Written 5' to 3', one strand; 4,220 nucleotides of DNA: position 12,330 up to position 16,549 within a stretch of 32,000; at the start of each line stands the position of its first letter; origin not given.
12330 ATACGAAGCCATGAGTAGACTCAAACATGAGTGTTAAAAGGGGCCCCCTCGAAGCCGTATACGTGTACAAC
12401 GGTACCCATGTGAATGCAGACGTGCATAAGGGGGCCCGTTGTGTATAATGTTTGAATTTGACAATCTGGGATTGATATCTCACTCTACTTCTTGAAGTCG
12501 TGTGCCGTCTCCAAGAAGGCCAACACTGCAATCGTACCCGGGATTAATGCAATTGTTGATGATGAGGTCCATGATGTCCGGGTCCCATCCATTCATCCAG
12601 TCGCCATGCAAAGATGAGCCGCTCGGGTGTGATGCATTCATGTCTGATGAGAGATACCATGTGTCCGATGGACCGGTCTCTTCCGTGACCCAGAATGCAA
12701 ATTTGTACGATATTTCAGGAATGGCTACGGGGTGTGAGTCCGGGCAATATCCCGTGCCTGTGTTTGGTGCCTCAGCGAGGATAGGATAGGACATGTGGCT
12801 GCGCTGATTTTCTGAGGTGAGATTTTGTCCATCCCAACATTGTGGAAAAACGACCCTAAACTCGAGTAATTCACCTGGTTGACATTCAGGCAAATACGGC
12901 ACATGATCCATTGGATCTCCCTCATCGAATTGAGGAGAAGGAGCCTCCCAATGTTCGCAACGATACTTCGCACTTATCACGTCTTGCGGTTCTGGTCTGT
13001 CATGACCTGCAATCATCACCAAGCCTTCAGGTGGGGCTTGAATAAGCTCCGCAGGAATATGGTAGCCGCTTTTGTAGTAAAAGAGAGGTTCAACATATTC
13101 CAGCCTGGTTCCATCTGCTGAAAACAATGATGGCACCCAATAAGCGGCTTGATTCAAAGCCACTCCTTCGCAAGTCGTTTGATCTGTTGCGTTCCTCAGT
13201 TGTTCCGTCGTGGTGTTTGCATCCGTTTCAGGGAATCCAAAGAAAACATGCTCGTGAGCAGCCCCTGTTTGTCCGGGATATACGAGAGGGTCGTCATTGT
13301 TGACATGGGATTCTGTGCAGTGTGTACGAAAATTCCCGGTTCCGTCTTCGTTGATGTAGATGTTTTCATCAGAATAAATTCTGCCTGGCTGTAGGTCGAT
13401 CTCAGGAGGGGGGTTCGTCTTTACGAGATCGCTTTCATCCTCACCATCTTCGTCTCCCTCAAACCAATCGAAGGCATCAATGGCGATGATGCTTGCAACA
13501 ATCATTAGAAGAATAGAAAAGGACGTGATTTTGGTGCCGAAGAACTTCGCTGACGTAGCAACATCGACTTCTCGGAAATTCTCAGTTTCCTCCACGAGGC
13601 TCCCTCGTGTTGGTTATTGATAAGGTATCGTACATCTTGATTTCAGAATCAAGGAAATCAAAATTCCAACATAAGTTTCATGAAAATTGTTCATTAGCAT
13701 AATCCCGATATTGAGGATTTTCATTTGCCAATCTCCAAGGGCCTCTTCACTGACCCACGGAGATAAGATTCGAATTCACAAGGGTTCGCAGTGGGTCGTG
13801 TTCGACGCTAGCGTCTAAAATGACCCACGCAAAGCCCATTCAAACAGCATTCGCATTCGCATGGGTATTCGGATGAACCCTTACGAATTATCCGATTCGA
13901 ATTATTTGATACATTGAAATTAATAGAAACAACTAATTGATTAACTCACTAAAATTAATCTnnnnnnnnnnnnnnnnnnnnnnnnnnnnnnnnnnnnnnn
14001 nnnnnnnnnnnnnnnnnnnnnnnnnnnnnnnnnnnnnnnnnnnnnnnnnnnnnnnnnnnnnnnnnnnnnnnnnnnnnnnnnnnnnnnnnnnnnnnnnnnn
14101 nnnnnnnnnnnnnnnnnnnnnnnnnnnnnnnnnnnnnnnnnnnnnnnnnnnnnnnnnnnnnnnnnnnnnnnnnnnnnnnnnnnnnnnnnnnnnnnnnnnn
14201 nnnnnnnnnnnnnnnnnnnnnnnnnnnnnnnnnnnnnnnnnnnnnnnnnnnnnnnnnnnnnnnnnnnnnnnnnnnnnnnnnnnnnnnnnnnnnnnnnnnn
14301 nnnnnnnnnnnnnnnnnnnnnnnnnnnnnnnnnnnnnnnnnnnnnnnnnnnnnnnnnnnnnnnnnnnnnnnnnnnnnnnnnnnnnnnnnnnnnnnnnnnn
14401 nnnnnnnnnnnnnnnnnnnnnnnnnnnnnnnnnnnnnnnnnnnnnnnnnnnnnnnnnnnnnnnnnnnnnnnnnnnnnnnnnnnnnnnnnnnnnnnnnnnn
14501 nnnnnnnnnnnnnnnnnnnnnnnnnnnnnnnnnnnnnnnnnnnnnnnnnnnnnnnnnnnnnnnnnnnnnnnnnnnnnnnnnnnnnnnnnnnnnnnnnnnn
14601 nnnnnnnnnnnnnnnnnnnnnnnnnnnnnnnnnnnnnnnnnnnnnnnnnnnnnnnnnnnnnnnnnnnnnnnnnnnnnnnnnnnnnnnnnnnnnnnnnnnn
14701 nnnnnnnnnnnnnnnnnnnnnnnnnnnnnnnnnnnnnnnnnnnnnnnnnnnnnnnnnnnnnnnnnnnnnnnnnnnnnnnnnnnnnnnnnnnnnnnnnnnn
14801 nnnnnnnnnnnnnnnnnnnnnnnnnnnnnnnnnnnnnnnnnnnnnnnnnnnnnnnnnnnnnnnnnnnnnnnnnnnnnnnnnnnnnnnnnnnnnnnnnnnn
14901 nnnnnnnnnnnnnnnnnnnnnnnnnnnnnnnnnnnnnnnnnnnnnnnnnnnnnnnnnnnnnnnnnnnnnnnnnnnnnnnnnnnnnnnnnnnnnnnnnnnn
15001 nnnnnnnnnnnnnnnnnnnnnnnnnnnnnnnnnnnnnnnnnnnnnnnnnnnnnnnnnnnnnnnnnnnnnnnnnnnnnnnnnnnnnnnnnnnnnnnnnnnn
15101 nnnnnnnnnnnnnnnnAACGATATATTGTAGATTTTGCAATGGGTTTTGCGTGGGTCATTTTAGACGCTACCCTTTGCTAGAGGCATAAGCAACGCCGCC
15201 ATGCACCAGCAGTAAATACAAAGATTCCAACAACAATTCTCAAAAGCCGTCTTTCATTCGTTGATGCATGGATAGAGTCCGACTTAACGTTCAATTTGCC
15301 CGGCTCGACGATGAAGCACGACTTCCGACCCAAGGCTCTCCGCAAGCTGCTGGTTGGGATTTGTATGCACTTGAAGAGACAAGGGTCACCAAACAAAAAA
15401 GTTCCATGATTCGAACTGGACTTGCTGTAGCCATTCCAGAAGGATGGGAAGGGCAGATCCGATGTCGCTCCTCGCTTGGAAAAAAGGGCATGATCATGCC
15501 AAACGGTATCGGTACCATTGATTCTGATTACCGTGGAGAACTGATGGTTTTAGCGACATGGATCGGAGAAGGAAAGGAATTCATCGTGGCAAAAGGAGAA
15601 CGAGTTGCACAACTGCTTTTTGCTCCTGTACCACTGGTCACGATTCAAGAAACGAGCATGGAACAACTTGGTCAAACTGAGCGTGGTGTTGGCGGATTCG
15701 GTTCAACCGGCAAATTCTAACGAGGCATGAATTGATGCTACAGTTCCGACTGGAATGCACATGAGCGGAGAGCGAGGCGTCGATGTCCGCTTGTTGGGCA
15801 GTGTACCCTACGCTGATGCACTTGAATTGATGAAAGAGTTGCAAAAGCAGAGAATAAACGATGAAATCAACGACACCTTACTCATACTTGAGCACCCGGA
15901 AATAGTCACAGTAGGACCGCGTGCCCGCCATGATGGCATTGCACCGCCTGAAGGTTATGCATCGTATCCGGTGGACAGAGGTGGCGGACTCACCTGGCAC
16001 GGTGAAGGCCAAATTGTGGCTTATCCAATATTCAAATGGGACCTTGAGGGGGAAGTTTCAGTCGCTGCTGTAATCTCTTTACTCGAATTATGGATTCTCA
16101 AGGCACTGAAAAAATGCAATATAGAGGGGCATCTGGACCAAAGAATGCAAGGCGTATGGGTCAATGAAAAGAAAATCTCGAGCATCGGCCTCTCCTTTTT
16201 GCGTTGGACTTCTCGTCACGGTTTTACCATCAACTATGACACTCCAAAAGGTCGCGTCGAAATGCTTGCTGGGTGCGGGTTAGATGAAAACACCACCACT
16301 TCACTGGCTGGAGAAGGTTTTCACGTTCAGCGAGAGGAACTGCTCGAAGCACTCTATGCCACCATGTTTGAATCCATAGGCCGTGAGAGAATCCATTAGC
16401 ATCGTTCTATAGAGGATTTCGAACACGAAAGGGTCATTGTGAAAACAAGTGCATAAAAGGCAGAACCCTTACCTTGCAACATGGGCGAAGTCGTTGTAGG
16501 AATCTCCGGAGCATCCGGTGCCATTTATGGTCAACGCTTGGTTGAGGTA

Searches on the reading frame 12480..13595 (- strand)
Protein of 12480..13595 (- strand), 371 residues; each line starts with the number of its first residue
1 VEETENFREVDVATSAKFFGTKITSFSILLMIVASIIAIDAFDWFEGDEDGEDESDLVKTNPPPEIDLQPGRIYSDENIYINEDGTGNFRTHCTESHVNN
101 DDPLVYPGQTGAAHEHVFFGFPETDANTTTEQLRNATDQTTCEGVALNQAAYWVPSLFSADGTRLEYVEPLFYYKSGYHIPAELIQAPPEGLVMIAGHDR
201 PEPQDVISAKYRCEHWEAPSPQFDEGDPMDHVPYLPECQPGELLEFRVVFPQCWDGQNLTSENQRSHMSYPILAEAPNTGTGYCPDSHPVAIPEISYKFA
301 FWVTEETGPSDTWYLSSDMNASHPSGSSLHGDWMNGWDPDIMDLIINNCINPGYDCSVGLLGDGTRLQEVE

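Call 3: search_protein_families(library=pfam, proteins=[window:12480-13595:-], max_evalue=1)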
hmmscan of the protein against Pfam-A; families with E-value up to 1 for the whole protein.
window:12480-13595:- (371 aa): 1 family
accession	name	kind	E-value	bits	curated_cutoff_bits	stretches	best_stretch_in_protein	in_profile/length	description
PF09362.15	DUF1996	-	2.3e-43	149.4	27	1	102-337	1-237/237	Domain of unknown function (DUF1996)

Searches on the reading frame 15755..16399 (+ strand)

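Call 18: search_protein_families(library=pfam, proteins=[window:15755-16399:+], max_evalue=0.001)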
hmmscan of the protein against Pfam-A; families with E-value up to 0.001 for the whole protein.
window:15755-16399:+ (214 aa): 1 family
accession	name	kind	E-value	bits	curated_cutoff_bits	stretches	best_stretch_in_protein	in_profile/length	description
PF21948.1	LplA-B_cat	-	7.5e-26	91.8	27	1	18-199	1-194/200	Lipoyl protein ligase A/B catalytic domain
